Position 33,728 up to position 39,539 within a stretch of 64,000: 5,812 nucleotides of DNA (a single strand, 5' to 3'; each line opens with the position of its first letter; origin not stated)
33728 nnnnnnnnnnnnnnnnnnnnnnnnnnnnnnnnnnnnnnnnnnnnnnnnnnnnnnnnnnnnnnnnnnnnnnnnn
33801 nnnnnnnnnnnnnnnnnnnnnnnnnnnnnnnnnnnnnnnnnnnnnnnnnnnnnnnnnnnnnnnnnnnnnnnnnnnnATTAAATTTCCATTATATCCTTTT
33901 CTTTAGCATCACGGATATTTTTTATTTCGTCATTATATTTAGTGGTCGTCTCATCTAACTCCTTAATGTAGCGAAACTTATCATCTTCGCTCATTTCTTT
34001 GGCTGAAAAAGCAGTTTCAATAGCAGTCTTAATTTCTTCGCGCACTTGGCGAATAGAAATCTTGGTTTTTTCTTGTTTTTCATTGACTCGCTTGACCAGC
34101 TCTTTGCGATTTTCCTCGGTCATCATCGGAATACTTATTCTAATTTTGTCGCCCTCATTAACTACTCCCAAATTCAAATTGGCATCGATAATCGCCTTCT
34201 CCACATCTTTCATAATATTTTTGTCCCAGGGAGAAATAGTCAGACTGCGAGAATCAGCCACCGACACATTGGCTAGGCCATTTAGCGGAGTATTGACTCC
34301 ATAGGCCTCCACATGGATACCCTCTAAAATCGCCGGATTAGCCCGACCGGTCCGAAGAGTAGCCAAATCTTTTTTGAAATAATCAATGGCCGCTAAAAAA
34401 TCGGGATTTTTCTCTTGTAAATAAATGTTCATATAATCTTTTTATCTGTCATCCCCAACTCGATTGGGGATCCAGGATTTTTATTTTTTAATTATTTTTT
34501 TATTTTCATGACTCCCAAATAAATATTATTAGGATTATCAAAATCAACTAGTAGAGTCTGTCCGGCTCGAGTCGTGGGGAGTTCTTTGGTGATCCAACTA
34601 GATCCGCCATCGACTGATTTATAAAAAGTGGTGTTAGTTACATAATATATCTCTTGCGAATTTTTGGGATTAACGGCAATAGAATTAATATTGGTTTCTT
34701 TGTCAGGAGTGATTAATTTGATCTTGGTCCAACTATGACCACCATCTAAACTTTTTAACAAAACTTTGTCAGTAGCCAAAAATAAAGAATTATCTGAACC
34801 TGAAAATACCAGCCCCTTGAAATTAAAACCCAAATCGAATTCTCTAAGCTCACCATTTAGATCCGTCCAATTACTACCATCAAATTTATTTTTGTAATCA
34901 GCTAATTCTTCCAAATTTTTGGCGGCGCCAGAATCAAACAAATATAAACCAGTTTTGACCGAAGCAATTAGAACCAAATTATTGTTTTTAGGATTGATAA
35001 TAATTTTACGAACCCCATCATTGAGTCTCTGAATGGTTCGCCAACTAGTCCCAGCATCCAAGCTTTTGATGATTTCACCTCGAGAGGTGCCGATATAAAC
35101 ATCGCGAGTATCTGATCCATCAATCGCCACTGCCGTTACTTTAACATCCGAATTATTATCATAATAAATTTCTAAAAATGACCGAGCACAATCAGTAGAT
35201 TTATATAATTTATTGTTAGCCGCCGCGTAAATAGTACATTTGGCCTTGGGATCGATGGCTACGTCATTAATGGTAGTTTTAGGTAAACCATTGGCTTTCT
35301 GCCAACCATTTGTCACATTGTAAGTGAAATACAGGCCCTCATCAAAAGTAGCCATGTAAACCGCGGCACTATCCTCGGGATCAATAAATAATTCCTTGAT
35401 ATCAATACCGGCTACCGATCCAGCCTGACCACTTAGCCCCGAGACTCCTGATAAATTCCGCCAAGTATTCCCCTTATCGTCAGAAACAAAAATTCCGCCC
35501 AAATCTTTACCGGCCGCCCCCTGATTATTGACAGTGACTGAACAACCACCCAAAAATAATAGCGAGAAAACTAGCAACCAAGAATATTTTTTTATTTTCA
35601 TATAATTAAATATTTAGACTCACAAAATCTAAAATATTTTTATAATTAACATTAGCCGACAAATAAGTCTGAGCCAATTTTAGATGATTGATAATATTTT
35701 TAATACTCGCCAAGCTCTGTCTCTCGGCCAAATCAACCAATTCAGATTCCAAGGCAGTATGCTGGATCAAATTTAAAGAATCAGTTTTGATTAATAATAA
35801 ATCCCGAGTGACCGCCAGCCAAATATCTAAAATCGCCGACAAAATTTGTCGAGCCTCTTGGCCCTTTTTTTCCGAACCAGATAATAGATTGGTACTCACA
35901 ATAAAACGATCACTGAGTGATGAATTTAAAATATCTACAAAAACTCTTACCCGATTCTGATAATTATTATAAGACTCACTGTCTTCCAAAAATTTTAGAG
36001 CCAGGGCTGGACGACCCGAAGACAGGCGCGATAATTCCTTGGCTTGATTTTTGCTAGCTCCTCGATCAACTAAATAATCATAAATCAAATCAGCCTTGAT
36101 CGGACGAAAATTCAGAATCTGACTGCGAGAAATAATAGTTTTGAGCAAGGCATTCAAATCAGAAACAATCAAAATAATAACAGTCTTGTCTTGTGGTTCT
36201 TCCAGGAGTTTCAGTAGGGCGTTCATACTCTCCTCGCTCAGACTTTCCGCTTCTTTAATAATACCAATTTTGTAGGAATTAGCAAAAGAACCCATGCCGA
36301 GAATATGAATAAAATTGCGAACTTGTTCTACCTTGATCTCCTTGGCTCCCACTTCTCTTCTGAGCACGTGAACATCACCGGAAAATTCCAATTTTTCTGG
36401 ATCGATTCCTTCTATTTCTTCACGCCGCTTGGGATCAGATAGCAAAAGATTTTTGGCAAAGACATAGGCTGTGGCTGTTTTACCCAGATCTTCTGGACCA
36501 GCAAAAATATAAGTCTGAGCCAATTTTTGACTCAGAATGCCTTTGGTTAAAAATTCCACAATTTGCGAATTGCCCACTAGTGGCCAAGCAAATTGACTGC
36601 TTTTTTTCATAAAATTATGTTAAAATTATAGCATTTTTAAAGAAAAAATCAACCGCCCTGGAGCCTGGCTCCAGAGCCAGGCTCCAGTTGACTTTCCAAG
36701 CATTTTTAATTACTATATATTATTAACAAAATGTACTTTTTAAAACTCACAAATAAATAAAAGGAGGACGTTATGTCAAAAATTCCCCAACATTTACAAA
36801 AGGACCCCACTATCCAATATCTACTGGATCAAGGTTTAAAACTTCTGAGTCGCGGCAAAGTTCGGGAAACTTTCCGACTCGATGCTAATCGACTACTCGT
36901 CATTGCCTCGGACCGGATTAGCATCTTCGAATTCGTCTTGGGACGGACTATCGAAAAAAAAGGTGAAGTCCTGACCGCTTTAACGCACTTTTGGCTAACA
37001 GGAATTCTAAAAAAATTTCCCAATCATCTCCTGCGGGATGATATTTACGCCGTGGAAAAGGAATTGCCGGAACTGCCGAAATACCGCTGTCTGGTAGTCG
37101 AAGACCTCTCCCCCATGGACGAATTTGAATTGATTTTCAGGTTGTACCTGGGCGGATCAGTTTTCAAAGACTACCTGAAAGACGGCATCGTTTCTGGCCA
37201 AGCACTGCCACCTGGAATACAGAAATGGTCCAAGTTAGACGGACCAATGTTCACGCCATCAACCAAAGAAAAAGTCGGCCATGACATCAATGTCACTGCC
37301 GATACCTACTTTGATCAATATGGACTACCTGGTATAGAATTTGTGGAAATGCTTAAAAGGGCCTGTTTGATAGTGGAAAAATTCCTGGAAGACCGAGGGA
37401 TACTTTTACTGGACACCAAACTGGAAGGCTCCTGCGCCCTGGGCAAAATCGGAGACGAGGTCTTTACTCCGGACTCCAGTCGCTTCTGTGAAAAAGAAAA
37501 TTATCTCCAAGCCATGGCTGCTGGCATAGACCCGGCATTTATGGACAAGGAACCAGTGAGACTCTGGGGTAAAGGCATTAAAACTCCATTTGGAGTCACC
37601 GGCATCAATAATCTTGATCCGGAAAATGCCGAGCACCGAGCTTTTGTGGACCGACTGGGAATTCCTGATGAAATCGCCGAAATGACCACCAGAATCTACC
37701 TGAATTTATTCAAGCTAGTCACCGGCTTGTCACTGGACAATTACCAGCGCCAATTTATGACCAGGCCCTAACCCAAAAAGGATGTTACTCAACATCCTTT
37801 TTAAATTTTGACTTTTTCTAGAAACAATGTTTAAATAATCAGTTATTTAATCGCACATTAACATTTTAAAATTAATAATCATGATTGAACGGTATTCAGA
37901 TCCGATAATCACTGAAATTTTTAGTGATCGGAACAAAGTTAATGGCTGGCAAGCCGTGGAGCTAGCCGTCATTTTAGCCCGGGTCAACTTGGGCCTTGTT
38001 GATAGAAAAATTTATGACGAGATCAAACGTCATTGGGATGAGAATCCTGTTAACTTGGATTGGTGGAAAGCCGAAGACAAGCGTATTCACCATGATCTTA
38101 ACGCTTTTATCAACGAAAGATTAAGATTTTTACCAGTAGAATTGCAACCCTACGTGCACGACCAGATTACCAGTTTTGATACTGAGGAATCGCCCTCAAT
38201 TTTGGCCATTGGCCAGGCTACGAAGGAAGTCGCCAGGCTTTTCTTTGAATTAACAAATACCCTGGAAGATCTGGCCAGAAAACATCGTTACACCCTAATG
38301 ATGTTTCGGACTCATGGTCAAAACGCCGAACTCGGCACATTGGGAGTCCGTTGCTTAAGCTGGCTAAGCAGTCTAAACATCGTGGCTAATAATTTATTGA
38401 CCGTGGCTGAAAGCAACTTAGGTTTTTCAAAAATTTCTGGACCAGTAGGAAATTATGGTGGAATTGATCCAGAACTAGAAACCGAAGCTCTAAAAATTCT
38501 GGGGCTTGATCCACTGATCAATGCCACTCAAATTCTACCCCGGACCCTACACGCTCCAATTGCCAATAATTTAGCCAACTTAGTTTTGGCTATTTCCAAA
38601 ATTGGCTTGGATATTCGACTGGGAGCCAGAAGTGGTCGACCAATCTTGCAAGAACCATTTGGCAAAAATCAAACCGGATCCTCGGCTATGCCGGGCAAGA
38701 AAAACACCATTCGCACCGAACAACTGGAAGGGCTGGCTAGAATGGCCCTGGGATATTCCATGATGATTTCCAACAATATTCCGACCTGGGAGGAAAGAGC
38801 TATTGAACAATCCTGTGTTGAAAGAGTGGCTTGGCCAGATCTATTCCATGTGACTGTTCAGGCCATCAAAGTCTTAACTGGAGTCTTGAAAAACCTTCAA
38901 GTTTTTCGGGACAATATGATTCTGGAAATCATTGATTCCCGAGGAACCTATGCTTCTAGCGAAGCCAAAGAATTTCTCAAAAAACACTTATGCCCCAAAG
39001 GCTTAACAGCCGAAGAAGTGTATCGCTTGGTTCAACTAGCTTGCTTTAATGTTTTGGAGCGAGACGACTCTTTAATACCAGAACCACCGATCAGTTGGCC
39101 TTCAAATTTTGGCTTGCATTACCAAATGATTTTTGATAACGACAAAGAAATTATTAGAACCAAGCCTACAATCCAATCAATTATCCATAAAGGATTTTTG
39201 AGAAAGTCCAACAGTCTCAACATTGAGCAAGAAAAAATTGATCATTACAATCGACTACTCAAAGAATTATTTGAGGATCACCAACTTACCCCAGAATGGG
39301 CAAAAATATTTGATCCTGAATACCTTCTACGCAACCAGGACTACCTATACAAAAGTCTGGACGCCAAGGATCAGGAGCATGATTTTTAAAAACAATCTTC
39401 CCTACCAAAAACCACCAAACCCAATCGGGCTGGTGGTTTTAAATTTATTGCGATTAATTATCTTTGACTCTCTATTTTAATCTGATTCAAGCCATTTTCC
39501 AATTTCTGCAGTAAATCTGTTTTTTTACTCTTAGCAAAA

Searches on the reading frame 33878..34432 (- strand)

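Call 50: search_protein_families(library=pfam, proteins=[window:33878-34432:-], max_evalue=0.00001)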
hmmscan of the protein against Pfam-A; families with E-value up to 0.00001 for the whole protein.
window:33878-34432:- (184 aa): 1 family
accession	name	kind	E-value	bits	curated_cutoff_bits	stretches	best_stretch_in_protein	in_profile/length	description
PF01765.24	RRF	-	1.7e-54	184.5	29.7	1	19-182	1-164/164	Ribosome recycling factor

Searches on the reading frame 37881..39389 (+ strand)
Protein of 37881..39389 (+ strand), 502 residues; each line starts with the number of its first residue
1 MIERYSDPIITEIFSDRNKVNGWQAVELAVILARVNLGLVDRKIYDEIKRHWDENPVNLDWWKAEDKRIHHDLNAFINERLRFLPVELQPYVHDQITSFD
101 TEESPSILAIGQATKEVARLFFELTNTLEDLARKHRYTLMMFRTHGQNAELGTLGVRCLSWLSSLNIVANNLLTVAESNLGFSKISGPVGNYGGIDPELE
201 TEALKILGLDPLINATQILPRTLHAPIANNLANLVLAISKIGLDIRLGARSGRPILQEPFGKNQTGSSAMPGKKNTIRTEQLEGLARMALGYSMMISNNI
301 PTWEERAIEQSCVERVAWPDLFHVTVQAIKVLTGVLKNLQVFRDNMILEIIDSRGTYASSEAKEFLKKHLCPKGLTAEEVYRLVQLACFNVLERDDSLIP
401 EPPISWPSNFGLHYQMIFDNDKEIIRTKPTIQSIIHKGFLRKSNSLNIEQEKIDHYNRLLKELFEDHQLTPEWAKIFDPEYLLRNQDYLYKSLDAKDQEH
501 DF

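Call 52: search_protein_families(library=pfam, proteins=[window:37881-39389:+], max_evalue=0.00001)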
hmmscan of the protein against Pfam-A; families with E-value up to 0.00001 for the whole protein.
window:37881-39389:+ (502 aa): 1 family
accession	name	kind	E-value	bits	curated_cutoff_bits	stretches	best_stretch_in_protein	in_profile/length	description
PF00206.25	Lyase_1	-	4.4e-26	92.5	27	1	42-291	54-312/312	Lyase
